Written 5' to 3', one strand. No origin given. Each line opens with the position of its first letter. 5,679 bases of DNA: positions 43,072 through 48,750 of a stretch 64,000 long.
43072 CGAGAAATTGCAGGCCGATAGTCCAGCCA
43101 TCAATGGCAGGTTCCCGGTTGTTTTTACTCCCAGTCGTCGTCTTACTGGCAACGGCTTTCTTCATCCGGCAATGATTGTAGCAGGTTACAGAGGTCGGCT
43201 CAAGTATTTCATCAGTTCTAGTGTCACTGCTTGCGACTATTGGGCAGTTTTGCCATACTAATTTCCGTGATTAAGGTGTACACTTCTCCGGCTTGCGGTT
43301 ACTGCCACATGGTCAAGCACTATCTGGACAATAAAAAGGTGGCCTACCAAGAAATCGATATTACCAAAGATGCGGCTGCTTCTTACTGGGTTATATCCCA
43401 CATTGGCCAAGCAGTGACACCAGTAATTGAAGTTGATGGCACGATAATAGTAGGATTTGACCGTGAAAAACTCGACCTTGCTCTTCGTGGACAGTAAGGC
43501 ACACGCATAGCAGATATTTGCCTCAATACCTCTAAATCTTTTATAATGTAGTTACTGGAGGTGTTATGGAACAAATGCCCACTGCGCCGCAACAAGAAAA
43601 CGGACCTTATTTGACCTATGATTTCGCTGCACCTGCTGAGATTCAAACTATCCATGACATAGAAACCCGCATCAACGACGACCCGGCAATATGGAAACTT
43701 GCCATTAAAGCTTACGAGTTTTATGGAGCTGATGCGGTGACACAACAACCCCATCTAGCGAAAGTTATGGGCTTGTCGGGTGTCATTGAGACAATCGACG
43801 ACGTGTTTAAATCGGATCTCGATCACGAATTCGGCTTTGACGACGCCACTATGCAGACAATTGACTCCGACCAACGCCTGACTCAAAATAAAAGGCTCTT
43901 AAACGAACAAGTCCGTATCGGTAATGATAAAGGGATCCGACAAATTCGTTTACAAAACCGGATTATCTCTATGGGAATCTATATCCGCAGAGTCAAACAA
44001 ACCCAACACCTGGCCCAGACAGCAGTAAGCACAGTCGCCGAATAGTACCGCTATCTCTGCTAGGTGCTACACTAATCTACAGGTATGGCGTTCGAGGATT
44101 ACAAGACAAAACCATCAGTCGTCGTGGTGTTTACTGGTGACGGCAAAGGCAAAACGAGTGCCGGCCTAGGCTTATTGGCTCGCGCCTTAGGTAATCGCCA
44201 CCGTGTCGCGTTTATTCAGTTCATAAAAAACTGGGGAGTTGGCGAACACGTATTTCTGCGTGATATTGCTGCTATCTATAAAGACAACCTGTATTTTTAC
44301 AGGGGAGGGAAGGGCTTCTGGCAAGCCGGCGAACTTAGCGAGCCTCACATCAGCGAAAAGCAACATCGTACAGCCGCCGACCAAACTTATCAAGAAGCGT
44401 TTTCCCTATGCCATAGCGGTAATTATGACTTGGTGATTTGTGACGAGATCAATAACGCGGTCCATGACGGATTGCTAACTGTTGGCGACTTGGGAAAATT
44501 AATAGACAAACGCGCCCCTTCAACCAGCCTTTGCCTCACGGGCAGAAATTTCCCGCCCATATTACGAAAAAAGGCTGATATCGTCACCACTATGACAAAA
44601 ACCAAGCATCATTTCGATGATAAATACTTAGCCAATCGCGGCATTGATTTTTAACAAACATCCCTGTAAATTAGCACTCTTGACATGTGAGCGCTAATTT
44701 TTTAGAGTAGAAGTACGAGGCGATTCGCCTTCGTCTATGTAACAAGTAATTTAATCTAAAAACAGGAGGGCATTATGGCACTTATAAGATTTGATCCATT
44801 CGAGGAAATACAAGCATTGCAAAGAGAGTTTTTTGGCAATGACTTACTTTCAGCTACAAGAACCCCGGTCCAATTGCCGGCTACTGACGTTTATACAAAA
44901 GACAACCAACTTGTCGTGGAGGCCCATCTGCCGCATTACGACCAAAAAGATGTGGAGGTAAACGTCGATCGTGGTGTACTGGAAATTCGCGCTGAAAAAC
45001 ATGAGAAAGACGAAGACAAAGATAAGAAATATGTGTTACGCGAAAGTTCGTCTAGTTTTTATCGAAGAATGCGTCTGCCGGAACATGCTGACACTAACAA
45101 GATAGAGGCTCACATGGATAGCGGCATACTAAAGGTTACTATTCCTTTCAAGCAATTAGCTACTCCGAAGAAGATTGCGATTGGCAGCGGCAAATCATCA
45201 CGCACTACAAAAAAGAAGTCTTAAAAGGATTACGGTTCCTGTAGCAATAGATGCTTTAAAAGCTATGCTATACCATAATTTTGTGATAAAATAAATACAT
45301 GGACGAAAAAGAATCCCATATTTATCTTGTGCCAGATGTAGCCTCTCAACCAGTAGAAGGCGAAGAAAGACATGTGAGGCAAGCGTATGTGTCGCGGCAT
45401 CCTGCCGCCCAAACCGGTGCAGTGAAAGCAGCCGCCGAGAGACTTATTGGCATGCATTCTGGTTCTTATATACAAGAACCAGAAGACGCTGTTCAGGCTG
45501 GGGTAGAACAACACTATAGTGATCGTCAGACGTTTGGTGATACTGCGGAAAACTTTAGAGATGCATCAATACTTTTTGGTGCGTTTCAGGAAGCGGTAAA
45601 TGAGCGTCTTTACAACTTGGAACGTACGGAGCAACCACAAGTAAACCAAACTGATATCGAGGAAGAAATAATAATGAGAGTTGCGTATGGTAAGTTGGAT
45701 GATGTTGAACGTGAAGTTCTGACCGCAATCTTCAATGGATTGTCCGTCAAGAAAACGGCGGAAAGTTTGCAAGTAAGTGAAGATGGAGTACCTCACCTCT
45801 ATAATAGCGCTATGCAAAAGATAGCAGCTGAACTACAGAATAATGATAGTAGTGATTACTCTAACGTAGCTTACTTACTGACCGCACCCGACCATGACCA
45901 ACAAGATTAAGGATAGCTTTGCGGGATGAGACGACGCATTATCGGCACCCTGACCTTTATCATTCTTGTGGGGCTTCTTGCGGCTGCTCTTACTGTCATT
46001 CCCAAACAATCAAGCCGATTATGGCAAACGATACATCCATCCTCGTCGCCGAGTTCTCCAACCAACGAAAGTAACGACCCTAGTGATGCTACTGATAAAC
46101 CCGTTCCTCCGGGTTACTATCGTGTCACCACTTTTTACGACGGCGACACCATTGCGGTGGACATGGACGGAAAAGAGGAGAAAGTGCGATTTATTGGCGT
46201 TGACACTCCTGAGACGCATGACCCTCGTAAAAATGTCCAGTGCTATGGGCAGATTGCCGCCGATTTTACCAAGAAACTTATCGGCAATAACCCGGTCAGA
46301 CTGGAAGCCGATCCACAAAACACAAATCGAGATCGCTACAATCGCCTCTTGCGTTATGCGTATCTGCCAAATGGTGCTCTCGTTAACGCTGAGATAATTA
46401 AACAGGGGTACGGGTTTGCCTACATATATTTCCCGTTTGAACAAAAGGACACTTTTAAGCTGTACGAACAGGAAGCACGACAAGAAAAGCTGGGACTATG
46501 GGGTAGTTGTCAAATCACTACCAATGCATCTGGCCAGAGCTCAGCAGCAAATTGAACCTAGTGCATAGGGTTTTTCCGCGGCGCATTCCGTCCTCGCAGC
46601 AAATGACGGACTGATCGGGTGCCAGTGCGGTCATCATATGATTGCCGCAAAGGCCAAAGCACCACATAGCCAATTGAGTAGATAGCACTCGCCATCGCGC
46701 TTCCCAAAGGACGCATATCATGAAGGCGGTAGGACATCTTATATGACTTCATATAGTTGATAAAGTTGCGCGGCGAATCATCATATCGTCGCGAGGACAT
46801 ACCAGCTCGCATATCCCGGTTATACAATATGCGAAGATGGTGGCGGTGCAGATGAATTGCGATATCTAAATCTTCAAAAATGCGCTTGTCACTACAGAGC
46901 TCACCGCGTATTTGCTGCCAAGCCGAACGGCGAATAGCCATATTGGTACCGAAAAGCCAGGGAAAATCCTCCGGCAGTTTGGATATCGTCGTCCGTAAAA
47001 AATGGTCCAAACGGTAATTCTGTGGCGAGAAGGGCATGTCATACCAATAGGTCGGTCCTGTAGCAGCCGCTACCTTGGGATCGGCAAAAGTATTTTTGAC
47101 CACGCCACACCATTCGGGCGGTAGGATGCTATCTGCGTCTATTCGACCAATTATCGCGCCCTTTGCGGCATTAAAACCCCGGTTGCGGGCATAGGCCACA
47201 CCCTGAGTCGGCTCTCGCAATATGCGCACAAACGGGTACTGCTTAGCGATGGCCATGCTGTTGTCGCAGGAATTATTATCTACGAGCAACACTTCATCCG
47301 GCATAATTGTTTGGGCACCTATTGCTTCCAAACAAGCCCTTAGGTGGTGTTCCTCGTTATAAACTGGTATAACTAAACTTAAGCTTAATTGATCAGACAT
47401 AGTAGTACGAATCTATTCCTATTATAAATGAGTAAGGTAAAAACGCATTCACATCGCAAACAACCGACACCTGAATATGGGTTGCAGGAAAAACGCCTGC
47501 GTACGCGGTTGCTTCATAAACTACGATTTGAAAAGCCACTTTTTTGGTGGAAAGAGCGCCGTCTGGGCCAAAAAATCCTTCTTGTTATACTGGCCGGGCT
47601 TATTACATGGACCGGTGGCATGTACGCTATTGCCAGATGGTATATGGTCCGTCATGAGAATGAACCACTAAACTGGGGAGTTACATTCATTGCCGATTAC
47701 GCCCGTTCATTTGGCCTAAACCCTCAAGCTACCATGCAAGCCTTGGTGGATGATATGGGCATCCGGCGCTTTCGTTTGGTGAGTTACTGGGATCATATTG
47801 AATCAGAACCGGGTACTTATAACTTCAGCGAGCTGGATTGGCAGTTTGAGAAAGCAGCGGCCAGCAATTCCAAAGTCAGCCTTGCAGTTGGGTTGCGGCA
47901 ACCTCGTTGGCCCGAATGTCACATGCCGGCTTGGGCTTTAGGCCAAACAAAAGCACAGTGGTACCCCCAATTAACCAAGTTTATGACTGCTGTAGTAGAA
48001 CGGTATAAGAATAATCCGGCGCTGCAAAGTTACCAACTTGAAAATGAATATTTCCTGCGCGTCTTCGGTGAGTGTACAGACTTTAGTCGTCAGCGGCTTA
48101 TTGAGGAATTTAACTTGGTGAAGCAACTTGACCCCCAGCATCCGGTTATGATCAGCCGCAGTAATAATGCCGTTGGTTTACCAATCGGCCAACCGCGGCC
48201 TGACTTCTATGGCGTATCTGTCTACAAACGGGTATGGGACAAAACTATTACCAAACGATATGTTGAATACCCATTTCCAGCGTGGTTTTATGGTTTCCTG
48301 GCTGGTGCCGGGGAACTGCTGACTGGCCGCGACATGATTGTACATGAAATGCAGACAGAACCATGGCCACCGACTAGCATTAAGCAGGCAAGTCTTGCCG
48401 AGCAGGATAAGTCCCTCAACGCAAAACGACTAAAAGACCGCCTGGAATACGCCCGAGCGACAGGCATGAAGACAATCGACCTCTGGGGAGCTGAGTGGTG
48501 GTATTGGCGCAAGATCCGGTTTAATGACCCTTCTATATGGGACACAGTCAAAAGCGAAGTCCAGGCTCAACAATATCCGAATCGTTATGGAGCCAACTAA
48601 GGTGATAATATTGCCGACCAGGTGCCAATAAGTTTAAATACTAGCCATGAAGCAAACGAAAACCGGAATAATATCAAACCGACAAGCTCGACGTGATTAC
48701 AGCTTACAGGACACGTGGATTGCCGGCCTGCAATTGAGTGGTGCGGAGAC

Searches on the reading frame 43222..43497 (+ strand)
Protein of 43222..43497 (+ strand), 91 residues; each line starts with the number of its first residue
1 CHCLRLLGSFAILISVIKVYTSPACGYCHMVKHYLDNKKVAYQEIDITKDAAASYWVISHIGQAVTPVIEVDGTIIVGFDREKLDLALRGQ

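Call 20: search_protein_families(library=pfam, proteins=[window:43222-43497:+], max_evalue=0.01)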
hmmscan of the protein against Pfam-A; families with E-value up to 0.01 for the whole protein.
window:43222-43497:+ (91 aa): 4 families
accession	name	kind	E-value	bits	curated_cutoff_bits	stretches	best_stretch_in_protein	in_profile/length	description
PF00462.30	Glutaredoxin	-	8.3e-16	58.4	22.9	1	17-76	1-60/60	Glutaredoxin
PF13417.12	GST_N_3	-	0.00033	21.4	22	1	20-77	2-58/75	Glutathione S-transferase, N-terminal domain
PF13409.12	GST_N_2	-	0.002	19.1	25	1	24-79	1-60/70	Glutathione S-transferase, N-terminal domain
PF04908.21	SH3BGR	-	0.003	18.1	21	1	16-60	2-52/99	SH3-binding, glutamic acid-rich protein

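Call 85: search_protein_families(library=ncbifam, proteins=[window:43231-43494:+], max_evalue=0.00001)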
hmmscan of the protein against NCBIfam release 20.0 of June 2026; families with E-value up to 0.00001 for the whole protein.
window:43231-43494:+ (88 aa): 11 families
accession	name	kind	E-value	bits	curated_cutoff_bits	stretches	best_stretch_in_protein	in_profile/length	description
TIGR02196.1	GlrX_YruB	hypoth_equivalog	7.7e-24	84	88.55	1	14-85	2-73/74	glutaredoxin-like protein, YruB-family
NF041212.1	Uxx_star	subfamily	2.6e-14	53.2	66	1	14-78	1-66/70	Uxx-star family glutaredoxin-like (seleno)protein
TIGR02194.1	GlrX_NrdH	subfamily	7.1e-14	51.8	85.75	1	14-81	1-68/72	glutaredoxin-like protein NrdH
TIGR02200.1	GlrX_actino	hypoth_equivalog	4.9e-13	49.3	89.5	1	14-70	2-59/77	mycoredoxin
NF041211.1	gluta_UXX_star_2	equivalog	7e-13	48.4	100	1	15-77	2-65/71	UXX-star (seleno)protein family 2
NF007923.0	PRK10638.1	equivalog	2.4e-11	43.5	129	1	13-77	3-67/83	glutaredoxin 3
TIGR02181.1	GRX_bact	equivalog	1.3e-10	41.4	90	1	14-77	1-65/80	glutaredoxin 3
NF045501.1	HUGP_GUXX-star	exception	9e-09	35.2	325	1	14-76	167-230/236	HUGP/GUXX-star fusion selenoprotein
TIGR01617.1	arsC_related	subfamily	2.7e-08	34.1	75.05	1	14-49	1-36/117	Spx/MgsR family RNA polymerase-binding regulatory protein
TIGR02190.1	GlrX-dom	hypoth_equivalog_domain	4.3e-07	29.8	99.3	1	14-78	10-73/79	glutaredoxin-family domain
NF047338.1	gluta_UXX_star_3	exception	6.4e-06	26.1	97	0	15-70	2-57/70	UXX-star (seleno)protein family 3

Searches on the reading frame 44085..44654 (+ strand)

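Call 18: search_protein_families(library=pfam, proteins=[window:44085-44654:+], max_evalue=0.001)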
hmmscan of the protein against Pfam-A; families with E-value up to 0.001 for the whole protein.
window:44085-44654:+ (189 aa): 1 family
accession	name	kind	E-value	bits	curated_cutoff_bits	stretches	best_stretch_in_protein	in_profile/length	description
PF02572.21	CobA_CobO_BtuR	-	3.8e-45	154.6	25.7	1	12-189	4-172/172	ATP:corrinoid adenosyltransferase BtuR/CobO/CobP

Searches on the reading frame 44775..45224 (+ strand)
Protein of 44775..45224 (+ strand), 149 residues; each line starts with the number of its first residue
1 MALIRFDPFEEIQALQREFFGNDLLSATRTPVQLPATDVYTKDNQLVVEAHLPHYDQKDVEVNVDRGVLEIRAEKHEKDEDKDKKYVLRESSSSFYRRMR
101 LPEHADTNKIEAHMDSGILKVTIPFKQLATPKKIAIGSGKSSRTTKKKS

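Call 19: search_protein_families(library=pfam, proteins=[window:44775-45224:+], max_evalue=0.001)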
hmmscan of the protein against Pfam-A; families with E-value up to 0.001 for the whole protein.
window:44775-45224:+ (149 aa): 1 family
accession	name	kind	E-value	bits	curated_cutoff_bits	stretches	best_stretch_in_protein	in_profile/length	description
PF00011.27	HSP20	-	1.4e-19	70.5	20.8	1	40-136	3-101/102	Hsp20/alpha crystallin family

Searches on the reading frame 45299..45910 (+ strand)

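Call 19: search_protein_families(library=pfam, proteins=[window:45299-45910:+], max_evalue=0.001)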
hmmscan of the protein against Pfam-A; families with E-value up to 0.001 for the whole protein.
window:45299-45910:+ (203 aa): 1 family
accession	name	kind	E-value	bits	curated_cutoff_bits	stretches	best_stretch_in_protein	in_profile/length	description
PF00196.25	GerE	-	0.00015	21.8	23.5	1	137-177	7-47/57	Bacterial regulatory proteins, luxR family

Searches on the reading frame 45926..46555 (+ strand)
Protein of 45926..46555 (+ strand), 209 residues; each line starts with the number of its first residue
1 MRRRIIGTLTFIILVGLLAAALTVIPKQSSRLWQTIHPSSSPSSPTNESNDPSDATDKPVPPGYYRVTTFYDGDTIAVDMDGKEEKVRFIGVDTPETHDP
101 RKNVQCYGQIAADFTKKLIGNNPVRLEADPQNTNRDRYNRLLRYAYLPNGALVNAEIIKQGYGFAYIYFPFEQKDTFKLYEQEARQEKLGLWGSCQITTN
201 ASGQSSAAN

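Call 19: search_protein_families(library=pfam, proteins=[window:45926-46555:+], max_evalue=0.001)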
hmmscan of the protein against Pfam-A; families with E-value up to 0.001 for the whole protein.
window:45926-46555:+ (209 aa): 1 family
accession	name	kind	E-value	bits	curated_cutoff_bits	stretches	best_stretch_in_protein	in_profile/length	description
PF00565.23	SNase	-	6.4e-23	81.7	21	1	86-192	1-105/107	Staphylococcal nuclease homologue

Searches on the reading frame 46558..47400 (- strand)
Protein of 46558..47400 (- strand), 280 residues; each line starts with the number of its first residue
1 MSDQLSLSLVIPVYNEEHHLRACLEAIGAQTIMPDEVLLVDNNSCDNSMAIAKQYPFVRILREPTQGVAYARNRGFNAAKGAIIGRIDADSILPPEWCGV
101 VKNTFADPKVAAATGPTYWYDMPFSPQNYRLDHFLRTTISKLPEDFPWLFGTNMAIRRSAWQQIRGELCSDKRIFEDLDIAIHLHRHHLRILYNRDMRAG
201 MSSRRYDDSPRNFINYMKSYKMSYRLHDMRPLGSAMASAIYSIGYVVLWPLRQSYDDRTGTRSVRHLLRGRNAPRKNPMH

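Call 19: search_protein_families(library=pfam, proteins=[window:46558-47400:-], max_evalue=0.001)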
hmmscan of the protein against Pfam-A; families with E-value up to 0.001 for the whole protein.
window:46558-47400:- (280 aa): 3 families
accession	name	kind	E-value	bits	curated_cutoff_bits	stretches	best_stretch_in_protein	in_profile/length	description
PF00535.33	Glycos_transf_2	-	2.1e-29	103.1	23.3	1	8-162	1-165/168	Glycosyl transferase family 2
PF13641.12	Glyco_tranf_2_3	-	1.1e-16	62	27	1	7-198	3-208/230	Glycosyltransferase like family 2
PF13632.12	Glyco_trans_2_3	-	3e-08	34.1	27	1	87-196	5-118/198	Glycosyl transferase family group 2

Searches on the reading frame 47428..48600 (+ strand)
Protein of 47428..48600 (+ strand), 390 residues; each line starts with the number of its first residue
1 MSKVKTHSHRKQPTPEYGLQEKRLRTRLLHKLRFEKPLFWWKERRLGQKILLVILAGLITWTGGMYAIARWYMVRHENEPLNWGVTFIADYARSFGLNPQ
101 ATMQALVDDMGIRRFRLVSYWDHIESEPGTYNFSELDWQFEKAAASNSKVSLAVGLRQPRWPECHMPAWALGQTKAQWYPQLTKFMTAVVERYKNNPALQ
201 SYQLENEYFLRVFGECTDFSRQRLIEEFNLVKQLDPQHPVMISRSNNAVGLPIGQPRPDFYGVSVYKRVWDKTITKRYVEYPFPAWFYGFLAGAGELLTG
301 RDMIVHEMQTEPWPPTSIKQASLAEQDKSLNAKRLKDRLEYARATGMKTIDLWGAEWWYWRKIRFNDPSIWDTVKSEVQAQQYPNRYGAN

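Call 19: search_protein_families(library=pfam, proteins=[window:47428-48600:+], max_evalue=0.001)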
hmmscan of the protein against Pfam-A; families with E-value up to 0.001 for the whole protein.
window:47428-48600:+ (390 aa): 2 families
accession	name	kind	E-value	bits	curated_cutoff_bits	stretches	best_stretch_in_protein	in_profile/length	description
PF02449.21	Glyco_hydro_42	-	8.8e-08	32.3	21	0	180-212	110-142/376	Beta-galactosidase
PF00150.24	Cellulase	-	0.00069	19.6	23.5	0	99-242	22-165/272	Cellulase (glycosyl hydrolase family 5)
